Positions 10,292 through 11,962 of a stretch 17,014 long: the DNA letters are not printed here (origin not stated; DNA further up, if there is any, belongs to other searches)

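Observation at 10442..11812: RelA/SpoT-type alarmone synthetase homologue in an archaeal genomic context, with truncated pseudo-HD / SYNTH / TGS architecture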

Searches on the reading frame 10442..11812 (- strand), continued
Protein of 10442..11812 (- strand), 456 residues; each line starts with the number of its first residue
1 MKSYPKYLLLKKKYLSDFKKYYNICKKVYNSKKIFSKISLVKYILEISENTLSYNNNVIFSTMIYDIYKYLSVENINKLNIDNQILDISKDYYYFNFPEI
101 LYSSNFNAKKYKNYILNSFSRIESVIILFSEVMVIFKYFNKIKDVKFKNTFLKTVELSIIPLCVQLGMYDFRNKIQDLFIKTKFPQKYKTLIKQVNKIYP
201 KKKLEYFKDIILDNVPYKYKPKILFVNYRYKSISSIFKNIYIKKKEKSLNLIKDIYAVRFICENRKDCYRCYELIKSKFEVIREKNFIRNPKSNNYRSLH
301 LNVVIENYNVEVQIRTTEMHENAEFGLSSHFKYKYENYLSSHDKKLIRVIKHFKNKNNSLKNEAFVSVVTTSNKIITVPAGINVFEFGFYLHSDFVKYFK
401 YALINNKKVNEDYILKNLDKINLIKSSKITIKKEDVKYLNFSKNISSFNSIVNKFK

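Call 27: list_cluster_members(proteins=[P0121, P0122, P0124, P0127, P0133, P0144, P0146, P0169, P0196, P0125])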
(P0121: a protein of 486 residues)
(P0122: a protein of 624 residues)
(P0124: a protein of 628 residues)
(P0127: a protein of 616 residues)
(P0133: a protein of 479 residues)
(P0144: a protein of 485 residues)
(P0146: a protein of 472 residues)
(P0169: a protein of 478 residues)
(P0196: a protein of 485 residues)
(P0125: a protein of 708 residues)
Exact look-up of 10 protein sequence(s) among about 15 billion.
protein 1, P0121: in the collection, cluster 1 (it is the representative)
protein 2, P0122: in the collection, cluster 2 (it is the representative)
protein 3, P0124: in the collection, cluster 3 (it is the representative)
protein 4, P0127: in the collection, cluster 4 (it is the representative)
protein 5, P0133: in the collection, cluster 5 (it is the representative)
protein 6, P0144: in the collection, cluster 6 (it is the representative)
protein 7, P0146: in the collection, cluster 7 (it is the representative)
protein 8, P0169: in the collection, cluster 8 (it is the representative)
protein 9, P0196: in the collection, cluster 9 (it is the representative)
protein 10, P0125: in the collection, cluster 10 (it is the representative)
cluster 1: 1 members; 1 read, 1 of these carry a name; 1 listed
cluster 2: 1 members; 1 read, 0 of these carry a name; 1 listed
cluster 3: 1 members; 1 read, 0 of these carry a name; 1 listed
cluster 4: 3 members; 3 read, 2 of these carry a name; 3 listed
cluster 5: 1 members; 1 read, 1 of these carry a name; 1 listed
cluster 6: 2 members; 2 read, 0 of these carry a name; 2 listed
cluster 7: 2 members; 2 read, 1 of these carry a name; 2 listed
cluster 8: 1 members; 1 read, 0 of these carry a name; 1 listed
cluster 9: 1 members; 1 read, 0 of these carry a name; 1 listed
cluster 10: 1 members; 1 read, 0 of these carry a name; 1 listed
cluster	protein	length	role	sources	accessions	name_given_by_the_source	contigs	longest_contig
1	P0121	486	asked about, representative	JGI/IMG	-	GTP pyrophosphokinase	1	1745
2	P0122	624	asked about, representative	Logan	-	-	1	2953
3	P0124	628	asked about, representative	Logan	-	-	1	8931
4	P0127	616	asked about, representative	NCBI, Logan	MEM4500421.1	MAG: HD domain-containing protein [Candidatus Woesearchaeota archaeon]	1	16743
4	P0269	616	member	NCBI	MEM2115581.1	MAG: HD domain-containing protein [Candidatus Woesearchaeota archaeon]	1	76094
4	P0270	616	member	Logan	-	-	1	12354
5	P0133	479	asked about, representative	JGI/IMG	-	RelA/SpoT family (p)ppGpp synthetase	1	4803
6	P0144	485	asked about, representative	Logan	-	-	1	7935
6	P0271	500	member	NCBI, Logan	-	-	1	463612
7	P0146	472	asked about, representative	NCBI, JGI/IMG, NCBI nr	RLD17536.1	MAG: hypothetical protein DRI36_03470 [Caldiserica bacterium] | MAG: hypothetical protein DRI36_03470 [Caldisericota bacterium]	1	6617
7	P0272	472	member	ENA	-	-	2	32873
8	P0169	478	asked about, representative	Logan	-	-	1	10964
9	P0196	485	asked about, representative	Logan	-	-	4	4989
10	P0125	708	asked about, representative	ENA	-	-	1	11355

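Call 31: list_cluster_members(proteins=[P0205, P0129, P0142, P0155, P0236, P0210, P0251, P0216, P0184, P0138])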
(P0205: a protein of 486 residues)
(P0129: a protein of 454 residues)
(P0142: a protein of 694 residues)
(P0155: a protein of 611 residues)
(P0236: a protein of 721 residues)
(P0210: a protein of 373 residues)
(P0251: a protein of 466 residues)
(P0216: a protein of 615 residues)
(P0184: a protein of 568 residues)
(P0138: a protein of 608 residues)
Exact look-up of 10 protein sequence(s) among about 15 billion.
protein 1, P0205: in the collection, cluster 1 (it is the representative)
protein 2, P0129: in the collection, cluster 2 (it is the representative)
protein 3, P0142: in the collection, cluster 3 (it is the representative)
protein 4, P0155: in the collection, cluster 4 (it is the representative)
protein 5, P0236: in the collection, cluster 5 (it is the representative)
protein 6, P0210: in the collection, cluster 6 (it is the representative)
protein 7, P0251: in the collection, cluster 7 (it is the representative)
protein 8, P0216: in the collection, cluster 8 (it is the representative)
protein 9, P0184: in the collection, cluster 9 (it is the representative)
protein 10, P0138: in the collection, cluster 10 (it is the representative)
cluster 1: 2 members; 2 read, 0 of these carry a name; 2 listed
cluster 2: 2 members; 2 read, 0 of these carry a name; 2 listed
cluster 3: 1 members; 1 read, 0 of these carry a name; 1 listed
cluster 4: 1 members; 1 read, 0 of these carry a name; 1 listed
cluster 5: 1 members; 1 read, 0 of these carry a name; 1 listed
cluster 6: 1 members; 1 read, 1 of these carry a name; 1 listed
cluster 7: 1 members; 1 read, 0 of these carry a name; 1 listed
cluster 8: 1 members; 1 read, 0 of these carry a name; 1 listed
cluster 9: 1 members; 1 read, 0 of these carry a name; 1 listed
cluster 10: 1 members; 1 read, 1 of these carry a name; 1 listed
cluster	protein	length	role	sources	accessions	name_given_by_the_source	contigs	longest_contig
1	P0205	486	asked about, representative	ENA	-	-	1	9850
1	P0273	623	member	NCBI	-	-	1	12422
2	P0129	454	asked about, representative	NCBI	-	-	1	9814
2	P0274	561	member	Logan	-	-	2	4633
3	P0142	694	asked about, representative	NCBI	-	-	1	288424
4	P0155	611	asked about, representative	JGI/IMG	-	-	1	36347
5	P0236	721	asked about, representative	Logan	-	-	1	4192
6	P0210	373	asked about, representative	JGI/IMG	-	guanosine-3',5'-bis(diphosphate) 3'-pyrophosphohydrolase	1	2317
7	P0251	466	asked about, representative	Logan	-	-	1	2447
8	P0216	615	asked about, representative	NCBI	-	-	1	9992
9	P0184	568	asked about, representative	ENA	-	-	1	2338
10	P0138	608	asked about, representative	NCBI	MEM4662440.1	MAG: TGS domain-containing protein [Candidatus Diapherotrites archaeon]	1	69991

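Call 33: search_protein_families(library=pfam, proteins=[P0138, P0127, P0122, P0124, P0121, P0133, P0155, P0216, P0004, P0003], max_evalue=0.01)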
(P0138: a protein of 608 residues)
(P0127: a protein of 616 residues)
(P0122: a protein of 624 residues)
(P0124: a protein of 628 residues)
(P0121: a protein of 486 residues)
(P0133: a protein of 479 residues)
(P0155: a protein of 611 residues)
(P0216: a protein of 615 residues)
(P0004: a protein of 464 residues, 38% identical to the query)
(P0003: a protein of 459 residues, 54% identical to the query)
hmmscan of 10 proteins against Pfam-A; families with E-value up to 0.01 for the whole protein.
P0138 (608 aa): 4 families
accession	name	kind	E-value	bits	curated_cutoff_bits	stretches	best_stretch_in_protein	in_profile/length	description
PF04607.23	RelA_SpoT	-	2.6e-35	121.6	27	1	226-334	1-112/113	Region found in RelA / SpoT proteins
PF02824.27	TGS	-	7.2e-18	64.8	22.2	1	373-431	1-59/60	TGS domain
PF13328.12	HD_4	-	2.2e-15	57.1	27.2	1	32-166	13-155/156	HD domain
PF13291.12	ACT_4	-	1.1e-11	45.7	27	1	531-607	3-80/80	ACT domain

P0127 (616 aa): 3 families
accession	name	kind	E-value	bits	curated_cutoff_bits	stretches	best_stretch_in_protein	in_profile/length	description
PF04607.23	RelA_SpoT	-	1.1e-37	129.2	27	1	236-343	1-110/113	Region found in RelA / SpoT proteins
PF13328.12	HD_4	-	3.5e-25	89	27.2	1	37-180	4-155/156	HD domain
PF02824.27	TGS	-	2e-21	76.2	22.2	1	379-438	1-60/60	TGS domain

P0122 (624 aa): 4 families
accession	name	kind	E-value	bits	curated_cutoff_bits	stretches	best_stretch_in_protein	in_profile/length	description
PF04607.23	RelA_SpoT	-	3.3e-39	134.1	27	1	238-345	1-110/113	Region found in RelA / SpoT proteins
PF13328.12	HD_4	-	6.3e-28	97.9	27.2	1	31-178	3-155/156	HD domain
PF02824.27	TGS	-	6.1e-18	65.1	22.2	1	385-444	1-60/60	TGS domain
PF13291.12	ACT_4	-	2.2e-13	51.1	27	1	547-623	3-80/80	ACT domain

P0124 (628 aa): 9 families
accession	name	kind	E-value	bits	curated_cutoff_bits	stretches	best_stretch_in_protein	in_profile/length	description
PF04607.23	RelA_SpoT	-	5.8e-43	146.2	27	1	238-346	1-110/113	Region found in RelA / SpoT proteins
PF13328.12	HD_4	-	1.4e-22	80.5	27.2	1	30-178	1-155/156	HD domain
PF02824.27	TGS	-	1.3e-20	73.6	22.2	1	387-446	1-60/60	TGS domain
PF13291.12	ACT_4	-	1.7e-14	54.7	27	1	552-627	3-80/80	ACT domain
PF01842.31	ACT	-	8.9e-07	29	27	1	560-617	5-65/66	ACT domain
PF22629.2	ACT_AHAS_ss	-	5.3e-05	23.7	27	1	559-623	2-66/67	AHAS small subunit-like ACT domain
PF02597.26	ThiS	-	0.00012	23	22.5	1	392-446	12-71/76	ThiS family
PF24914.1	ACR10_N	-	0.00044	20.1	27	1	556-608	11-63/80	ACT domain-containing protein ACR10, N-terminal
PF22754.3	bHLH-TF_ACT-like_plant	-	0.00049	20.7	27.6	1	559-617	14-72/75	Plant bHLH transcription factor, ACT-like domain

P0121 (486 aa): 3 families
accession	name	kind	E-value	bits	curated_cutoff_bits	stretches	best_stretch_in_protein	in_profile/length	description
PF04607.23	RelA_SpoT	-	2.6e-37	128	27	1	243-350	1-110/113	Region found in RelA / SpoT proteins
PF02824.27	TGS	-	2.3e-12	47.2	22.2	1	386-442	3-59/60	TGS domain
PF13328.12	HD_4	-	4.1e-11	43.3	27.2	1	33-183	1-155/156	HD domain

P0133 (479 aa): 4 families
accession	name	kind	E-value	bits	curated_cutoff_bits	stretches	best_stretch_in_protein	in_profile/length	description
PF04607.23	RelA_SpoT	-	1.9e-39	134.9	27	1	236-344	1-111/113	Region found in RelA / SpoT proteins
PF13328.12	HD_4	-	6.5e-27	94.6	27.2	1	35-176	12-155/156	HD domain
PF02824.27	TGS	-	7.2e-23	80.8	22.2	1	383-442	1-60/60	TGS domain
PF01966.28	HD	-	0.0056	17.4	22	0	44-139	2-113/116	HD domain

P0155 (611 aa): 6 families
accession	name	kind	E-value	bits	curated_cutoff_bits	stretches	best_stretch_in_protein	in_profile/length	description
PF04607.23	RelA_SpoT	-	4.5e-34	117.6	27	1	229-334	1-110/113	Region found in RelA / SpoT proteins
PF13328.12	HD_4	-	7.7e-17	61.9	27.2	1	33-169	15-155/156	HD domain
PF13291.12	ACT_4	-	2.9e-13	50.7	27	1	533-610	2-80/80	ACT domain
PF02824.27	TGS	-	7.6e-13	48.7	22.2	1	376-435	1-60/60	TGS domain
PF19296.4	RelA_AH_RIS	-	0.00018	22.1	23.8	1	435-522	93-181/185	RelA/SpoT, AH and RIS domains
PF01842.31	ACT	-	0.008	16.4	27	1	540-600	3-65/66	ACT domain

P0216 (615 aa): 4 families
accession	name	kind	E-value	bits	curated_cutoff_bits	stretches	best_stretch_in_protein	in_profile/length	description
PF04607.23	RelA_SpoT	-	3.4e-42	143.7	27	1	219-331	1-112/113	Region found in RelA / SpoT proteins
PF13328.12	HD_4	-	7.3e-21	75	27.2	1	33-160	25-155/156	HD domain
PF02824.27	TGS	-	9.2e-19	67.7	22.2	1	365-424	1-60/60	TGS domain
PF20277.3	CTD11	-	0.0077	17.2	27.7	1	161-255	30-119/138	C-terminal domain 11 of the ABC-three component (ABC-3C) systems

P0004 (464 aa): 2 families
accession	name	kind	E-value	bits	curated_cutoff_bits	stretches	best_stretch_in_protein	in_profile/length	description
PF04607.23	RelA_SpoT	-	6.4e-29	101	27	1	223-332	2-111/113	Region found in RelA / SpoT proteins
PF02824.27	TGS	-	9.2e-07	29.3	22.2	1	372-422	10-59/60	TGS domain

P0003 (459 aa): 2 families
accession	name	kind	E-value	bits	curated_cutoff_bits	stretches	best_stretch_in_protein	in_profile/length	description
PF04607.23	RelA_SpoT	-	7.8e-27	94.2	27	1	230-337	2-111/113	Region found in RelA / SpoT proteins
PF02824.27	TGS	-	6.4e-08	33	22.2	1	367-427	1-60/60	TGS domain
